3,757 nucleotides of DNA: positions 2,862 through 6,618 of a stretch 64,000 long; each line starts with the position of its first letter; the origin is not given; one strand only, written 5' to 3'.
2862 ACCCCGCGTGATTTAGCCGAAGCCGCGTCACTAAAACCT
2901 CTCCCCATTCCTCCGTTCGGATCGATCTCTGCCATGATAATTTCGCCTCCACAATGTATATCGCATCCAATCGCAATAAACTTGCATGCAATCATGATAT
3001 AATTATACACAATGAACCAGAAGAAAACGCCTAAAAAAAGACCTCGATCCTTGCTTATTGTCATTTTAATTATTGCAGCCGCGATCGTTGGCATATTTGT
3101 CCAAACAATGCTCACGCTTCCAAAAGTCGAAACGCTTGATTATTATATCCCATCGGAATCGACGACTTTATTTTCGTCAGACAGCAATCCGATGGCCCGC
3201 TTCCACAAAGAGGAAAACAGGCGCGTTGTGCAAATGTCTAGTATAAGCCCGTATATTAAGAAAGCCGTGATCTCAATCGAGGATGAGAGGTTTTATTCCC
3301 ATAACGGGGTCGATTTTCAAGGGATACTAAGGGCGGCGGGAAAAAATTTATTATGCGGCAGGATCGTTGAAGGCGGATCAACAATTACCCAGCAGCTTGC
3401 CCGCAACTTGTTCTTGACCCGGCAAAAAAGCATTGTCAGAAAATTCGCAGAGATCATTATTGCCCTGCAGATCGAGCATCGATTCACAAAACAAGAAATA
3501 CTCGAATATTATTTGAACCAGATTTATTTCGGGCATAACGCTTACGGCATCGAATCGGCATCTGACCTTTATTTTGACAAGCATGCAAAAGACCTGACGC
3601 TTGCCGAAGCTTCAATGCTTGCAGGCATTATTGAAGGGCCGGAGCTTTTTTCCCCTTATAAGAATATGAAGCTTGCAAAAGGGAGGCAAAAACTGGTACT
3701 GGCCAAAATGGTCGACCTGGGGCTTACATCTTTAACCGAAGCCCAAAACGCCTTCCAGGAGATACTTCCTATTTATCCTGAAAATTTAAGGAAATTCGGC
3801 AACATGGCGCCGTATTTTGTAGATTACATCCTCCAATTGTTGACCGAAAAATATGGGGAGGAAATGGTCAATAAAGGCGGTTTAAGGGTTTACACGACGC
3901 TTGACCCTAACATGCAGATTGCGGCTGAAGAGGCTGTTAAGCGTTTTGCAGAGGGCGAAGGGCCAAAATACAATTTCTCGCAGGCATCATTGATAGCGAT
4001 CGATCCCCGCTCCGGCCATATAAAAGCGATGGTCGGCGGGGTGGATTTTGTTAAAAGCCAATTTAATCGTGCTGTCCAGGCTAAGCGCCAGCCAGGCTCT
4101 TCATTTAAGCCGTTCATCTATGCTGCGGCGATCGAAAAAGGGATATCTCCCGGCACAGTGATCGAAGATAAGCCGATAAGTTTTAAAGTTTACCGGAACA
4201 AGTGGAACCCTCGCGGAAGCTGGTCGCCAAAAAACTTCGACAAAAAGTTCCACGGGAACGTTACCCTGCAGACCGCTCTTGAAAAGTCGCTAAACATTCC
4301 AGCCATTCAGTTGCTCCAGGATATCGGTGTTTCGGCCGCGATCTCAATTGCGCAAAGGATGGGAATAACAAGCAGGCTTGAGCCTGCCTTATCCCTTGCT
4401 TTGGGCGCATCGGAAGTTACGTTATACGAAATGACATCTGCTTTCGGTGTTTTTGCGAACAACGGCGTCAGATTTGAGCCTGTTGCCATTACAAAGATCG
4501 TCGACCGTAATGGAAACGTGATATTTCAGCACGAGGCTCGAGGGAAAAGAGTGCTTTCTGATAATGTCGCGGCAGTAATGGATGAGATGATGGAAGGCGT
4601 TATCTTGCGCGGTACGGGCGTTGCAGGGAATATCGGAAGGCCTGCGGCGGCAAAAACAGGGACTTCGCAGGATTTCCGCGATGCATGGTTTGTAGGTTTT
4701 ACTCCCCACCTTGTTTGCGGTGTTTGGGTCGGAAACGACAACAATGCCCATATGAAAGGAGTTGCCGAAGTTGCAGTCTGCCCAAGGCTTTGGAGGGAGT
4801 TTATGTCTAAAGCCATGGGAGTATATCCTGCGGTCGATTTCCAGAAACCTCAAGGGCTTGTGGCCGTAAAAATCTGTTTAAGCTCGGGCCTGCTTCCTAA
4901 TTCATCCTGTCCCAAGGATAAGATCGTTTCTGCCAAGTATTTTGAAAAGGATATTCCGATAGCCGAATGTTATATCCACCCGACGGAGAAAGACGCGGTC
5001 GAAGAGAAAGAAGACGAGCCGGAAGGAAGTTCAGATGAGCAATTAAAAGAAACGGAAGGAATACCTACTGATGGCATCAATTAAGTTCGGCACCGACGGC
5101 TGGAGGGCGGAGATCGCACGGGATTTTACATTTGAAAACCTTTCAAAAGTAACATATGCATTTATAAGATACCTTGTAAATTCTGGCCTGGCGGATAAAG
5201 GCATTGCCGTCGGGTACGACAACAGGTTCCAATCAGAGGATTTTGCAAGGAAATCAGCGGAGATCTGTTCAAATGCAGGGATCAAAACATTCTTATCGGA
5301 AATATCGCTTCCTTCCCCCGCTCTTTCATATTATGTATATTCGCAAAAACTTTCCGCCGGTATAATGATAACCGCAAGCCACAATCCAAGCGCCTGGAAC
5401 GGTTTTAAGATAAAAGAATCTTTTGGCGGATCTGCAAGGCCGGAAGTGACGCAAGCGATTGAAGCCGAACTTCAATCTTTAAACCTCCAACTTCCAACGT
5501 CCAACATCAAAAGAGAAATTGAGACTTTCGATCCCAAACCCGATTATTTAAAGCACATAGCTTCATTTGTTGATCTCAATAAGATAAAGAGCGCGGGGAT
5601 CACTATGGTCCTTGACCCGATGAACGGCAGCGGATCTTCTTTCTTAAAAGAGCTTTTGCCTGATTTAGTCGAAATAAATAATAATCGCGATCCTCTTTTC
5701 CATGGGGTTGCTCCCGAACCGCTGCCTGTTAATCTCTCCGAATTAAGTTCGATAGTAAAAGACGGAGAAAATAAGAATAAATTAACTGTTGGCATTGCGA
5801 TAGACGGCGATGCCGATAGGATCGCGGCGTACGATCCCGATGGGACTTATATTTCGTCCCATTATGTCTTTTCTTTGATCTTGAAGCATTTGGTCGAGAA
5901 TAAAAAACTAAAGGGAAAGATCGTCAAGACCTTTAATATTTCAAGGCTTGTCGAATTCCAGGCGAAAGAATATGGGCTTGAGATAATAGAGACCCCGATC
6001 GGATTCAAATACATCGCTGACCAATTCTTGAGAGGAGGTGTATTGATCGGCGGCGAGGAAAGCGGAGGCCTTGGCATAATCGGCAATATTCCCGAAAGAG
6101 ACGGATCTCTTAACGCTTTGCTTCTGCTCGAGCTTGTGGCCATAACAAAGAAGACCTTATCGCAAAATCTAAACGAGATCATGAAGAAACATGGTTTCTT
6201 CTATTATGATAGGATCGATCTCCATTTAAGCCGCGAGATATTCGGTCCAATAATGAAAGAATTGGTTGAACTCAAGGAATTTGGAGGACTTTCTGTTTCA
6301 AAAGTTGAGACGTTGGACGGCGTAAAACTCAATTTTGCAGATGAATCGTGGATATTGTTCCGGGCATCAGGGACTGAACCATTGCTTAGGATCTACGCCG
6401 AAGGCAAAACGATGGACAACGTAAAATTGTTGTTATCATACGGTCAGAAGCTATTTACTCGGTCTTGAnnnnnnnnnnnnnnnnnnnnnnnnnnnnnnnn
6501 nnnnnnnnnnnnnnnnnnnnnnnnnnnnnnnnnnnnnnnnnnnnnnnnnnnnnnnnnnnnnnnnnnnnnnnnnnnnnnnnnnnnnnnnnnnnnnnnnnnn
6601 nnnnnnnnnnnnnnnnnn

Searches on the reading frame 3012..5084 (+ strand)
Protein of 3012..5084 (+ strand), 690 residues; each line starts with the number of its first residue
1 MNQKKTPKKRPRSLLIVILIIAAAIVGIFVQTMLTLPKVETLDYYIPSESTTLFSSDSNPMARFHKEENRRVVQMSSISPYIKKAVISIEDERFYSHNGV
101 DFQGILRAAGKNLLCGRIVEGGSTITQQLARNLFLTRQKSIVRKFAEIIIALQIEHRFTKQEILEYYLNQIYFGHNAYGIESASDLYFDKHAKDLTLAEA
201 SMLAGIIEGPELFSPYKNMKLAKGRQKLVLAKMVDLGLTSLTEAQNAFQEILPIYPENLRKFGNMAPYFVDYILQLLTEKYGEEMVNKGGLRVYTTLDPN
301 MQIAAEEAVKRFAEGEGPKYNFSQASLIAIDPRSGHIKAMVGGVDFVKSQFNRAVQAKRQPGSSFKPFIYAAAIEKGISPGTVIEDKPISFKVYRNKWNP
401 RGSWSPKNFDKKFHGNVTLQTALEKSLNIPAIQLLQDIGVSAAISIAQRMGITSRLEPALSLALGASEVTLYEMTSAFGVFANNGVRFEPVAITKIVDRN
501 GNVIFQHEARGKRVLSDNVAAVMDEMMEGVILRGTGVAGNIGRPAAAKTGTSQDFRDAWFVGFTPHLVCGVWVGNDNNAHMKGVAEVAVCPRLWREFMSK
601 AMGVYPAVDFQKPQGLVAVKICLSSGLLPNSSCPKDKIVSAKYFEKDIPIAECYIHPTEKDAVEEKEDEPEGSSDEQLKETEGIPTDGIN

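Call 41: search_protein_families(library=pfam, proteins=[window:3012-5084:+], max_evalue=0.00001)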
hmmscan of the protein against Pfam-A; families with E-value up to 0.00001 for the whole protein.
window:3012-5084:+ (690 aa): 2 families
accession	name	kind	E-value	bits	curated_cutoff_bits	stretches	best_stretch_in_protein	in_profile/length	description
PF00912.28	Transgly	-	5.5e-68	228.3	27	1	59-233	3-177/178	Transglycosylase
PF00905.27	Transpeptidase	-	2.9e-31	109.2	22.1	1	326-566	2-267/299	Penicillin binding protein transpeptidase domain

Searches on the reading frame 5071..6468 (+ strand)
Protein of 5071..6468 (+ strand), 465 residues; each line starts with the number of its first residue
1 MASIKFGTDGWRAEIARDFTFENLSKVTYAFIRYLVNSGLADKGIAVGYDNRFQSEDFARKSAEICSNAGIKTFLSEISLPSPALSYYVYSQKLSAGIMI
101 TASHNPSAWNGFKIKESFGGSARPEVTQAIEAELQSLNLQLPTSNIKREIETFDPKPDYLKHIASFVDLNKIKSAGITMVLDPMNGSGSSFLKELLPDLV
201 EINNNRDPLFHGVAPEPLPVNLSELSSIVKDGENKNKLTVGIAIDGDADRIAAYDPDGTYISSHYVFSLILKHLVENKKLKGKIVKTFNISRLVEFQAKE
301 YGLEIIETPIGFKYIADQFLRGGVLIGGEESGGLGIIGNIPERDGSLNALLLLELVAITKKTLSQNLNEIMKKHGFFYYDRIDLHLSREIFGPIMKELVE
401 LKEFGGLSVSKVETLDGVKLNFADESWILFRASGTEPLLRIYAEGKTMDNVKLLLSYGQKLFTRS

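Call 41: search_protein_families(library=pfam, proteins=[window:5071-6468:+], max_evalue=0.00001)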
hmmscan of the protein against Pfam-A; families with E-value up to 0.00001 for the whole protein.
window:5071-6468:+ (465 aa): 4 families
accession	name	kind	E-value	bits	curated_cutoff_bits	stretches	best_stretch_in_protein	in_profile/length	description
PF02878.22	PGM_PMM_I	-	2.9e-35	121.4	22.5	1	4-136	2-133/138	Phosphoglucomutase/phosphomannomutase, alpha/beta/alpha domain I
PF02880.22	PGM_PMM_III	-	4.9e-24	85.1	20.7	1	264-373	3-114/115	Phosphoglucomutase/phosphomannomutase, alpha/beta/alpha domain III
PF02879.22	PGM_PMM_II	-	5e-19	69.2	29.3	1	158-258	2-103/103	Phosphoglucomutase/phosphomannomutase, alpha/beta/alpha domain II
PF00408.26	PGM_PMM_IV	-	3.9e-07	30.5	23.1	1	423-452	30-59/68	Phosphoglucomutase/phosphomannomutase, C-terminal domain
